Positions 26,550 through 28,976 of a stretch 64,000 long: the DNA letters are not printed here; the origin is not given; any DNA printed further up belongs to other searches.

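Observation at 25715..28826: ArsS-like radical SAM/Cys-rich protein co-transcribed with a DedA(TVP38)-FAD disulfide-reductase fusion, with no arsM nearby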

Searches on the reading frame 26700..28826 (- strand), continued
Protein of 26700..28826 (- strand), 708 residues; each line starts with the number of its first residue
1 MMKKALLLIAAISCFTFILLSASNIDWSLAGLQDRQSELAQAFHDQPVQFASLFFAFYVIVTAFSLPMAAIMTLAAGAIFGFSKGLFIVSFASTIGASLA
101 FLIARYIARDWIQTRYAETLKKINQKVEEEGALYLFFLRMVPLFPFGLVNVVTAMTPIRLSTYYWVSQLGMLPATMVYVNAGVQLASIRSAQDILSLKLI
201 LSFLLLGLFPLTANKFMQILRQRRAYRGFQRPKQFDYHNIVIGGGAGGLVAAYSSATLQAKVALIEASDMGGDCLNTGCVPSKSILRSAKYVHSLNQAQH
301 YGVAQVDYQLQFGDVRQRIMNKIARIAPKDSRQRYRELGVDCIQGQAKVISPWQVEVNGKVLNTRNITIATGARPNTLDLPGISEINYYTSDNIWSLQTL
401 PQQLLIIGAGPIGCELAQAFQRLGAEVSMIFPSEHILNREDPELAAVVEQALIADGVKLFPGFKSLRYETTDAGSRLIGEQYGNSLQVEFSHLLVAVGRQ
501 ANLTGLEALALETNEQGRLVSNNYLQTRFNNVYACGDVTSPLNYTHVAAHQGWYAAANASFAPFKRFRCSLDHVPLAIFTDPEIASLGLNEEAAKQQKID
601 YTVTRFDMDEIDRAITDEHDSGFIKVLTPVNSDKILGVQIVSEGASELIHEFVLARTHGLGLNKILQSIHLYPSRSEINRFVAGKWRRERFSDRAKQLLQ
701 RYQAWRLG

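Call 29: find_homologous_proteins(query=window:26700-28826:-, max_evalue=1e-20)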
Query window:26700-28826:- (708 aa): 8000 proteins with E <= 1e-20 among 8000 candidates; the best 120 are listed.
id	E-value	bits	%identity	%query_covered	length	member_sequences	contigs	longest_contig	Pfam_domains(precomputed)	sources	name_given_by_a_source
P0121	0.0e+0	1436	90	100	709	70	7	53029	PF13450.13,PF02852.29,PF07992.21,PF09335.17,PF00070.34,PF13738.13,PF01134.29,PF12831.14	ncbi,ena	-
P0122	0.0e+0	1398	88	100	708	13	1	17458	PF13450.13,PF02852.29,PF07992.21,PF09335.17,PF00070.34,PF13738.13,PF01134.29,PF12831.14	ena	-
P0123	0.0e+0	1295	81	100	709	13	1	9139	PF13450.13,PF00890.31,PF02852.29,PF07992.21,PF09335.17,PF00070.34,PF13738.13,PF01134.29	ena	-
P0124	2.4e-292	989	100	62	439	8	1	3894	PF02852.29,PF07992.21,PF00070.34,PF13738.13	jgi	-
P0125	4.4e-261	886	55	99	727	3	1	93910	PF02852.29,PF07992.21,PF09335.17,PF00070.34,PF13738.13,PF03486.21,PF01134.29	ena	-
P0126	1.6e-258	878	56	96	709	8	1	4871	PF01266.31,PF13450.13,PF02852.29,PF07992.21,PF09335.17,PF00070.34,PF13738.13,PF03486.21,PF01134.29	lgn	-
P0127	3.8e-258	876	55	100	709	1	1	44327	PF01266.31,PF13450.13,PF02852.29,PF07992.21,PF09335.17,PF00070.34,PF13738.13,PF01134.29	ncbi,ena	-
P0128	4.2e-258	876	58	95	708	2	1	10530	PF01266.31,PF13450.13,PF00890.31,PF02852.29,PF07992.21,PF09335.17,PF00070.34,PF13738.13,PF03486.21,PF01134.29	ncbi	ncbi:MAG: FAD-dependent oxidoreductase [Gammaproteobacteria bacterium]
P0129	8.2e-258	875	56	96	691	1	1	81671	PF02852.29,PF07992.21,PF09335.17,PF00070.34,PF13738.13,PF01134.29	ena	-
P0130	3.9e-257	873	55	100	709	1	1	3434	PF00890.31,PF02852.29,PF07992.21,PF09335.17,PF00070.34,PF13738.13,PF03486.21,PF01262.28,PF01134.29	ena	-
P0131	5.7e-257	873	55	100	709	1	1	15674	PF01266.31,PF02852.29,PF07992.21,PF09335.17,PF00070.34,PF13738.13,PF03486.21,PF01262.28,PF01134.29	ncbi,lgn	ncbi:MAG: FAD-dependent oxidoreductase [Pseudomonadota bacterium]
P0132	8.5e-257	872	56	96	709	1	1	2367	PF13450.13,PF00890.31,PF02852.29,PF07992.21,PF09335.17,PF00070.34,PF13738.13,PF03486.21,PF01134.29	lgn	-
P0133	1.1e-256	872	55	100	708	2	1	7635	PF01266.31,PF02852.29,PF07992.21,PF09335.17,PF00070.34,PF13738.13,PF03486.21,PF01134.29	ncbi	-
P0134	2.4e-256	870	55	96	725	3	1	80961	PF01266.31,PF13450.13,PF02852.29,PF07992.21,PF09335.17,PF00070.34,PF13738.13,PF03486.21,PF01134.29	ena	-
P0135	3.0e-256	870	56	96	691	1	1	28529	PF01266.31,PF00890.31,PF02852.29,PF07992.21,PF09335.17,PF00070.34,PF13738.13,PF03486.21,PF01134.29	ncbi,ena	-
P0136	4.4e-256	870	56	96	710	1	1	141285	PF02852.29,PF07992.21,PF09335.17,PF00070.34,PF13738.13,PF03486.21,PF01134.29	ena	-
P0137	4.8e-256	869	56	96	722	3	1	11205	PF02852.29,PF07992.21,PF09335.17,PF00070.34,PF13738.13,PF01134.29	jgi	-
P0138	1.3e-255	868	55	100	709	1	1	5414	PF01946.24,PF02852.29,PF07992.21,PF09335.17,PF00070.34,PF13738.13,PF03486.21,PF01134.29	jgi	jgi:pyruvate/2-oxoglutarate dehydrogenase complex dihydrolipoamide dehydrogenase (E3) component/unch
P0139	1.5e-255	868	55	96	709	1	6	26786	PF01266.31,PF13450.13,PF02852.29,PF07992.21,PF09335.17,PF00070.34,PF13738.13,PF03486.21,PF01262.28,PF01134.29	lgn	-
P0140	7.8e-255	865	57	96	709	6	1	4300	PF00890.31,PF02852.29,PF07992.21,PF09335.17,PF00070.34,PF13738.13,PF03486.21,PF01134.29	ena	-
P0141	8.8e-255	865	55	96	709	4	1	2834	PF01266.31,PF02852.29,PF07992.21,PF09335.17,PF00070.34,PF13738.13,PF03486.21,PF01134.29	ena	-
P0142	9.0e-255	865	56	96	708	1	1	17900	PF01266.31,PF02852.29,PF07992.21,PF09335.17,PF00070.34,PF13738.13,PF03486.21,PF01134.29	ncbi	-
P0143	1.9e-254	864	54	100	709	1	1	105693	PF02852.29,PF07992.21,PF09335.17,PF00070.34,PF13738.13,PF03486.21,PF01134.29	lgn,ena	-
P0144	2.4e-254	864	54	100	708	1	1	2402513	PF01266.31,PF02852.29,PF07992.21,PF09335.17,PF00070.34,PF13738.13,PF01134.29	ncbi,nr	ncbi:MAG: FAD-dependent oxidoreductase [Gammaproteobacteria bacterium]|nr:FAD-dependent oxidoreducta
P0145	3.2e-254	863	56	96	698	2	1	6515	PF02852.29,PF07992.21,PF09335.17,PF00070.34,PF13738.13,PF01134.29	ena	-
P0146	4.2e-254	863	54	100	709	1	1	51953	PF01266.31,PF02852.29,PF07992.21,PF09335.17,PF00070.34,PF13738.13,PF01134.29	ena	-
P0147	5.2e-254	863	54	100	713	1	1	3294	PF01266.31,PF13450.13,PF00890.31,PF02852.29,PF07992.21,PF09335.17,PF00070.34,PF13738.13,PF03486.21,PF01262.28,PF01134.29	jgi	jgi:pyruvate/2-oxoglutarate dehydrogenase complex dihydrolipoamide dehydrogenase (E3) component/unch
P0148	5.2e-254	863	54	99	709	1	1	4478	PF00890.31,PF02852.29,PF07992.21,PF09335.17,PF00070.34,PF13738.13,PF03486.21,PF01134.29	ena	-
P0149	7.0e-254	862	54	100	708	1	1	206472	PF01266.31,PF02852.29,PF07992.21,PF09335.17,PF00070.34,PF13738.13,PF03486.21,PF01134.29,PF01494.26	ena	-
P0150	1.1e-253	862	53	100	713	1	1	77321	PF01266.31,PF13450.13,PF00890.31,PF02852.29,PF07992.21,PF09335.17,PF00070.34,PF13738.13,PF03486.21,PF01262.28,PF01134.29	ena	-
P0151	1.2e-253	862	54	100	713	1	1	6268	PF01266.31,PF13450.13,PF00890.31,PF02852.29,PF07992.21,PF09335.17,PF00070.34,PF13738.13,PF03486.21,PF01262.28,PF01134.29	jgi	-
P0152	1.3e-253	861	55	96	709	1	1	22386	PF02852.29,PF07992.21,PF09335.17,PF00070.34,PF13738.13,PF01134.29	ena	-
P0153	1.4e-253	861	53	100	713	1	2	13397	PF01266.31,PF13450.13,PF00890.31,PF02852.29,PF07992.21,PF09335.17,PF00070.34,PF13738.13,PF03486.21,PF01262.28,PF01134.29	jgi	-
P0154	1.4e-253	861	53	100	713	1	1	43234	PF01266.31,PF13450.13,PF00890.31,PF02852.29,PF07992.21,PF09335.17,PF00070.34,PF13738.13,PF03486.21,PF01262.28,PF01134.29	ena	-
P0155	1.5e-253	861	54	99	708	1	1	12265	PF02852.29,PF07992.21,PF09335.17,PF00070.34,PF13738.13,PF01134.29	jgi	jgi:pyruvate/2-oxoglutarate dehydrogenase complex dihydrolipoamide dehydrogenase (E3) component/unch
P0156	1.6e-253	861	53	100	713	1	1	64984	PF01266.31,PF13450.13,PF00890.31,PF02852.29,PF07992.21,PF09335.17,PF00070.34,PF13738.13,PF03486.21,PF01262.28,PF01134.29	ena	-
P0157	1.6e-253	861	54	100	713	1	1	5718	PF01266.31,PF13450.13,PF00890.31,PF02852.29,PF07992.21,PF09335.17,PF00070.34,PF13738.13,PF03486.21,PF01262.28,PF01134.29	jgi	-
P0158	1.7e-253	861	53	100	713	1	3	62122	PF01266.31,PF13450.13,PF00890.31,PF02852.29,PF07992.21,PF09335.17,PF00070.34,PF13738.13,PF03486.21,PF01262.28,PF01134.29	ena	-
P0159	1.8e-253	861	53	100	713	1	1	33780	PF01266.31,PF13450.13,PF00890.31,PF02852.29,PF07992.21,PF09335.17,PF00070.34,PF13738.13,PF03486.21,PF01262.28,PF01134.29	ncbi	-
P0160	1.8e-253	861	54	100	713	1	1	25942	PF01266.31,PF13450.13,PF00890.31,PF02852.29,PF07992.21,PF09335.17,PF00070.34,PF13738.13,PF03486.21,PF01262.28,PF01134.29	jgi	-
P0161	1.8e-253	861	53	100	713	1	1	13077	PF01266.31,PF13450.13,PF00890.31,PF02852.29,PF07992.21,PF09335.17,PF00070.34,PF13738.13,PF03486.21,PF01262.28,PF01134.29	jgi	-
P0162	1.9e-253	861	53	100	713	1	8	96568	PF01266.31,PF13450.13,PF00890.31,PF02852.29,PF07992.21,PF09335.17,PF00070.34,PF13738.13,PF03486.21,PF01262.28,PF01134.29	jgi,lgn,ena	jgi:pyruvate/2-oxoglutarate dehydrogenase complex dihydrolipoamide dehydrogenase (E3) component/unch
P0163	2.2e-253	861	53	100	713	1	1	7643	PF01266.31,PF13450.13,PF00890.31,PF02852.29,PF07992.21,PF09335.17,PF00070.34,PF13738.13,PF03486.21,PF01262.28,PF01134.29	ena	-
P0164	2.2e-253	861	53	100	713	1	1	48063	PF01266.31,PF13450.13,PF00890.31,PF02852.29,PF07992.21,PF09335.17,PF00070.34,PF13738.13,PF03486.21,PF01262.28,PF01134.29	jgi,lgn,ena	-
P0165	2.3e-253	861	53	100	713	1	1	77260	PF01266.31,PF13450.13,PF00890.31,PF02852.29,PF07992.21,PF09335.17,PF00070.34,PF13738.13,PF03486.21,PF01262.28,PF01134.29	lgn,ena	-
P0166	2.3e-253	861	53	100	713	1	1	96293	PF01266.31,PF13450.13,PF00890.31,PF02852.29,PF07992.21,PF09335.17,PF00070.34,PF13738.13,PF03486.21,PF01262.28,PF01134.29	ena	-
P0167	2.4e-253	861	53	100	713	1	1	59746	PF01266.31,PF13450.13,PF00890.31,PF02852.29,PF07992.21,PF09335.17,PF00070.34,PF13738.13,PF03486.21,PF01262.28,PF01134.29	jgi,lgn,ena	-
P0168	2.5e-253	861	53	100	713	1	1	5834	PF01266.31,PF13450.13,PF00890.31,PF02852.29,PF07992.21,PF09335.17,PF00070.34,PF13738.13,PF03486.21,PF01262.28,PF01134.29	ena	-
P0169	2.5e-253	861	56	96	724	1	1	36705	PF02852.29,PF07992.21,PF09335.17,PF00070.34,PF13738.13,PF01134.29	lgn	-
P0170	2.6e-253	860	53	100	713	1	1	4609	PF01266.31,PF13450.13,PF00890.31,PF02852.29,PF07992.21,PF09335.17,PF00070.34,PF13738.13,PF03486.21,PF01262.28,PF01134.29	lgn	-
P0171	2.6e-253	860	53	100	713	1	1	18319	PF01266.31,PF13450.13,PF00890.31,PF02852.29,PF07992.21,PF09335.17,PF00070.34,PF13738.13,PF03486.21,PF01262.28,PF01134.29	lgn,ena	-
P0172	2.6e-253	860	53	100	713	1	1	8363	PF01266.31,PF13450.13,PF00890.31,PF02852.29,PF07992.21,PF09335.17,PF00070.34,PF13738.13,PF03486.21,PF01262.28,PF01134.29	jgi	-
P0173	2.7e-253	860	53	100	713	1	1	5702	PF01266.31,PF13450.13,PF00890.31,PF02852.29,PF07992.21,PF09335.17,PF00070.34,PF13738.13,PF03486.21,PF01262.28,PF01134.29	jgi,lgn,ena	-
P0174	3.4e-253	860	54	100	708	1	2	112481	PF02852.29,PF07992.21,PF09335.17,PF00070.34,PF13738.13,PF01134.29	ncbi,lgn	ncbi:MAG: FAD-dependent oxidoreductase [Gammaproteobacteria bacterium]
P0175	4.0e-253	860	53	100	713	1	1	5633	PF01266.31,PF13450.13,PF00890.31,PF02852.29,PF07992.21,PF09335.17,PF00070.34,PF13738.13,PF03486.21,PF01262.28,PF01134.29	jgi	-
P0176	5.3e-253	859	53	100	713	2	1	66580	PF01266.31,PF13450.13,PF00890.31,PF02852.29,PF07992.21,PF09335.17,PF00070.34,PF13738.13,PF03486.21,PF01262.28,PF01134.29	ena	-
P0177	7.0e-253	859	53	100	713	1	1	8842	PF01266.31,PF13450.13,PF00890.31,PF02852.29,PF07992.21,PF09335.17,PF00070.34,PF13738.13,PF03486.21,PF01262.28,PF01134.29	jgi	-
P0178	7.8e-253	859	56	96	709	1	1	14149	PF02852.29,PF07992.21,PF09335.17,PF00070.34,PF13738.13,PF01134.29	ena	-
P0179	1.2e-252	858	55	100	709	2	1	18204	PF00890.31,PF02852.29,PF07992.21,PF09335.17,PF00070.34,PF13738.13,PF03486.21,PF01134.29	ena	-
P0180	1.2e-252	858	53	100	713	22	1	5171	PF01266.31,PF13450.13,PF00890.31,PF02852.29,PF07992.21,PF09335.17,PF00070.34,PF13738.13,PF03486.21,PF01262.28,PF01134.29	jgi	-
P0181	1.5e-252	858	56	96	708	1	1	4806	PF01266.31,PF13450.13,PF00890.31,PF02852.29,PF07992.21,PF09335.17,PF00070.34,PF13738.13,PF03486.21,PF01262.28,PF01134.29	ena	-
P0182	1.7e-252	858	56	96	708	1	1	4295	PF01266.31,PF13450.13,PF00890.31,PF02852.29,PF07992.21,PF09335.17,PF00070.34,PF13738.13,PF03486.21,PF01262.28,PF01134.29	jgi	-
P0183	2.4e-252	857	53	100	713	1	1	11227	PF01266.31,PF13450.13,PF00890.31,PF02852.29,PF07992.21,PF09335.17,PF00070.34,PF13738.13,PF03486.21,PF01262.28,PF01134.29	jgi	-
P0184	2.7e-252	857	53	100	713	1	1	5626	PF01266.31,PF13450.13,PF00890.31,PF02852.29,PF07992.21,PF09335.17,PF00070.34,PF13738.13,PF03486.21,PF01262.28,PF01134.29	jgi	-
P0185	3.1e-252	857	56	96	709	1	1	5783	PF02852.29,PF07992.21,PF09335.17,PF00070.34,PF13738.13,PF01134.29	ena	-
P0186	5.4e-252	856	55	96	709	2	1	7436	PF01266.31,PF02852.29,PF07992.21,PF09335.17,PF00070.34,PF13738.13,PF03486.21,PF01134.29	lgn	-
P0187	5.8e-252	856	55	96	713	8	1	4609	PF01266.31,PF13450.13,PF00890.31,PF02852.29,PF07992.21,PF09335.17,PF00070.34,PF13738.13,PF03486.21,PF01134.29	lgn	-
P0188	5.9e-252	856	54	99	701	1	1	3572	PF00890.31,PF02852.29,PF07992.21,PF09335.17,PF00070.34,PF13738.13,PF03486.21,PF01134.29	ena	-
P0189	8.7e-252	855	53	100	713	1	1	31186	PF01266.31,PF13450.13,PF00890.31,PF02852.29,PF07992.21,PF09335.17,PF00070.34,PF13738.13,PF03486.21,PF01262.28,PF01134.29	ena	-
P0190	1.9e-251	854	55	96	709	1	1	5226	PF01266.31,PF00890.31,PF02852.29,PF07992.21,PF09335.17,PF00070.34,PF13738.13,PF03486.21,PF01134.29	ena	-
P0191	3.2e-251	854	55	96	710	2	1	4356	PF02852.29,PF07992.21,PF09335.17,PF00070.34,PF13738.13,PF03486.21,PF01134.29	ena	-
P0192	1.2e-250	852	55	100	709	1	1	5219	PF00890.31,PF02852.29,PF07992.21,PF09335.17,PF00070.34,PF13738.13,PF01134.29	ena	-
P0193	1.3e-250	852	55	96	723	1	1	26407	PF02852.29,PF07992.21,PF09335.17,PF00070.34,PF13738.13,PF01134.29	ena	-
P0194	1.3e-250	852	55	100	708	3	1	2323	PF01266.31,PF13450.13,PF02852.29,PF07992.21,PF09335.17,PF00070.34,PF13738.13,PF03486.21,PF01134.29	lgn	-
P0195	1.7e-250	851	56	100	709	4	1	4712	PF00890.31,PF02852.29,PF07992.21,PF09335.17,PF00070.34,PF13738.13,PF03486.21,PF01262.28,PF01134.29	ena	-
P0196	1.9e-250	851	54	100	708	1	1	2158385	PF02852.29,PF07992.21,PF09335.17,PF00070.34,PF13738.13,PF01134.29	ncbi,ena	-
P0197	1.0e-249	849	54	96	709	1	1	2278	PF02852.29,PF07992.21,PF09335.17,PF00070.34,PF13738.13,PF01134.29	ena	-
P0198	2.0e-249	848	53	100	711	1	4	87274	PF02852.29,PF07992.21,PF09335.17,PF00070.34,PF13738.13,PF03486.21,PF01134.29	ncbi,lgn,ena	-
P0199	2.1e-249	848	54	99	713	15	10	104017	PF01266.31,PF13450.13,PF00890.31,PF02852.29,PF07992.21,PF09335.17,PF00070.34,PF13738.13,PF03486.21,PF01134.29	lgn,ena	-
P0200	2.5e-249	847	54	99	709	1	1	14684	PF01266.31,PF13450.13,PF02852.29,PF07992.21,PF09335.17,PF00070.34,PF13738.13,PF03486.21,PF01262.28,PF01134.29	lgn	-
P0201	1.9e-248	844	55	98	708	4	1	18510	PF01946.24,PF01266.31,PF13450.13,PF02852.29,PF07992.21,PF09335.17,PF00070.34,PF13738.13,PF03486.21,PF01134.29,PF12831.14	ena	-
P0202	4.8e-248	843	55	96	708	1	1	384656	PF02852.29,PF07992.21,PF09335.17,PF00070.34,PF13738.13,PF01134.29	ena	-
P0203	6.2e-248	843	55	96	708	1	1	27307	PF02852.29,PF07992.21,PF09335.17,PF00070.34,PF13738.13,PF01134.29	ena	-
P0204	7.1e-248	843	55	96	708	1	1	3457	PF02852.29,PF07992.21,PF09335.17,PF00070.34,PF13738.13,PF01134.29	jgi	jgi:pyruvate/2-oxoglutarate dehydrogenase complex dihydrolipoamide dehydrogenase (E3) component/unch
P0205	9.3e-248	842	54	100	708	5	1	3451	PF01266.31,PF00890.31,PF02852.29,PF07992.21,PF09335.17,PF00070.34,PF13738.13,PF03486.21,PF01134.29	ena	-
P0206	1.0e-247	842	55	96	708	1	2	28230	PF02852.29,PF07992.21,PF09335.17,PF00070.34,PF13738.13,PF01134.29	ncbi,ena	-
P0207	1.2e-247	842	55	96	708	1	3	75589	PF02852.29,PF07992.21,PF09335.17,PF00070.34,PF13738.13,PF01134.29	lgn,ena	-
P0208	1.5e-247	841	55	96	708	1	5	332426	PF02852.29,PF07992.21,PF09335.17,PF00070.34,PF13738.13,PF01134.29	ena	-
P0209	2.0e-247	841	55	96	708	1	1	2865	PF02852.29,PF07992.21,PF09335.17,PF00070.34,PF13738.13,PF01134.29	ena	-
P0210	4.4e-247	840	53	99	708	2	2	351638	PF00890.31,PF02852.29,PF07992.21,PF09335.17,PF00070.34,PF13738.13,PF03486.21,PF01134.29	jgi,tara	tara:strand:+ start:63065 stop:65191 length:2127 start_codon:yes stop_codon:yes gene_type:complete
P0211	7.7e-247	839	56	94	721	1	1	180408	PF01266.31,PF02852.29,PF07992.21,PF09335.17,PF00070.34,PF13738.13,PF03486.21,PF01134.29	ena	-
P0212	8.3e-247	839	54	96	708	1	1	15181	PF02852.29,PF07992.21,PF09335.17,PF00070.34,PF13738.13,PF01134.29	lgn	-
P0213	9.6e-247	839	54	96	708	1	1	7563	PF02852.29,PF07992.21,PF09335.17,PF00070.34,PF13738.13,PF01134.29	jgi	jgi:pyruvate/2-oxoglutarate dehydrogenase complex dihydrolipoamide dehydrogenase (E3) component/unch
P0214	1.9e-246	838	56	92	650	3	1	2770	PF01266.31,PF13450.13,PF02852.29,PF07992.21,PF09335.17,PF00070.34,PF13738.13,PF03486.21,PF01134.29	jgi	-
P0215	2.3e-246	837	54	96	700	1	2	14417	PF02852.29,PF07992.21,PF09335.17,PF00070.34,PF13738.13,PF01134.29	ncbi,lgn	-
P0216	6.1e-244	829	54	96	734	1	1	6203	PF00890.31,PF02852.29,PF07992.21,PF09335.17,PF00070.34,PF13738.13,PF03486.21,PF01134.29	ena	-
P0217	1.2e-243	829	56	94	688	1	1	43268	PF01266.31,PF00890.31,PF02852.29,PF07992.21,PF09335.17,PF00070.34,PF13738.13,PF03486.21,PF01134.29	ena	-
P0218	3.4e-242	824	53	96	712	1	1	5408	PF01266.31,PF00890.31,PF02852.29,PF07992.21,PF09335.17,PF00070.34,PF13738.13,PF03486.21,PF01134.29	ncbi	-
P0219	1.6e-241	822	53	99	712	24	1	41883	PF01266.31,PF13450.13,PF00890.31,PF02852.29,PF07992.21,PF09335.17,PF00070.34,PF13738.13,PF03486.21,PF01134.29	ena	-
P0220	9.9e-240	816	53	94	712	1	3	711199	PF01266.31,PF13450.13,PF00890.31,PF02852.29,PF07992.21,PF09335.17,PF00070.34,PF13738.13,PF03486.21,PF01134.29,PF01494.26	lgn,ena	-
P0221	1.0e-237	809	51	100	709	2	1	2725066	PF02852.29,PF07992.21,PF09335.17,PF00070.34,PF13738.13,PF03486.21,PF01134.29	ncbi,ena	-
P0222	9.8e-230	783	51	95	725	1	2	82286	PF02852.29,PF07992.21,PF09335.17,PF00070.34,PF13738.13,PF03486.21,PF01134.29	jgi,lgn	-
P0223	3.0e-229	781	53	96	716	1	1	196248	PF01266.31,PF13434.13,PF13450.13,PF02852.29,PF07992.21,PF09335.17,PF00070.34,PF13738.13,PF03486.21,PF01134.29,PF02737.25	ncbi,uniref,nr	ncbi:dihydrolipoamide dehydrogenase [Methylohalomonas lacus]|uniref:Dihydrolipoyl dehydrogenase n=1 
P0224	3.5e-229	781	51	96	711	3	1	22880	PF02852.29,PF07992.21,PF09335.17,PF00070.34,PF13738.13,PF01134.29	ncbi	-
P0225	6.1e-229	780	51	96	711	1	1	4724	PF02852.29,PF07992.21,PF09335.17,PF00070.34,PF13738.13,PF03486.21,PF01134.29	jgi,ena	-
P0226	1.4e-228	779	51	96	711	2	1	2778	PF02852.29,PF07992.21,PF09335.17,PF00070.34,PF13738.13,PF01134.29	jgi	-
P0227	1.3e-227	776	49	100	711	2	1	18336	PF02852.29,PF07992.21,PF09335.17,PF00070.34,PF13738.13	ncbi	-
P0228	2.1e-227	775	52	96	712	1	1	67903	PF01266.31,PF02852.29,PF07992.21,PF09335.17,PF00070.34,PF13738.13,PF03486.21,PF01134.29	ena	-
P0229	3.2e-227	774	51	96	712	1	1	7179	PF02852.29,PF07992.21,PF09335.17,PF00070.34,PF13738.13,PF03486.21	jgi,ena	-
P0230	3.5e-227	774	50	96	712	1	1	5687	PF01266.31,PF13450.13,PF02852.29,PF07992.21,PF09335.17,PF00070.34,PF13738.13,PF03486.21,PF01262.28,PF01134.29,PF12831.14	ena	-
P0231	3.7e-227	774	49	99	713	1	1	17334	PF01266.31,PF13450.13,PF02852.29,PF07992.21,PF09335.17,PF00070.34,PF13738.13,PF03486.21,PF01134.29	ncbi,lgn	-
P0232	4.7e-227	774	50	100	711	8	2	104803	PF13434.13,PF02852.29,PF07992.21,PF09335.17,PF00070.34,PF13738.13,PF03486.21,PF01134.29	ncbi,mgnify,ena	mgnify:FL=1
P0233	9.5e-227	773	48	100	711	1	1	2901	PF01266.31,PF13434.13,PF02852.29,PF07992.21,PF09335.17,PF00070.34,PF13738.13,PF03486.21,PF01134.29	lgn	-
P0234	1.4e-226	772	50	96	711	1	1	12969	PF02852.29,PF07992.21,PF09335.17,PF00070.34,PF13738.13,PF01134.29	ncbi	-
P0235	1.5e-226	772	49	100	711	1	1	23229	PF01266.31,PF13450.13,PF02852.29,PF07992.21,PF09335.17,PF00070.34,PF13738.13,PF03486.21,PF01134.29,PF12831.14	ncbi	ncbi:MAG: FAD-dependent oxidoreductase [Pseudomonadota bacterium]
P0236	1.8e-226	772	49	98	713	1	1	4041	PF01266.31,PF13450.13,PF02852.29,PF07992.21,PF09335.17,PF00070.34,PF13738.13,PF03486.21,PF01134.29,PF12831.14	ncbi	-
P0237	2.2e-226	771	52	96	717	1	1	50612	PF02852.29,PF07992.21,PF09335.17,PF00070.34,PF13738.13,PF03486.21,PF01134.29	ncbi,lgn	-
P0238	3.9e-226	771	48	96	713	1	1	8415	PF01266.31,PF13450.13,PF02852.29,PF07992.21,PF09335.17,PF00070.34,PF13738.13,PF03486.21,PF01134.29,PF12831.14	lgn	-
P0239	4.2e-226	771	50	96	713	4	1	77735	PF01266.31,PF13450.13,PF02852.29,PF07992.21,PF09335.17,PF00070.34,PF13738.13,PF03486.21,PF01134.29,PF12831.14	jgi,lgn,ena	-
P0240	6.5e-226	770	52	94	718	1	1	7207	PF13450.13,PF07992.21,PF00070.34,PF03486.21,PF01134.29,PF12831.14,PF01266.31,PF00890.31,PF02852.29,PF09335.17,PF13738.13,PF01262.28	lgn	-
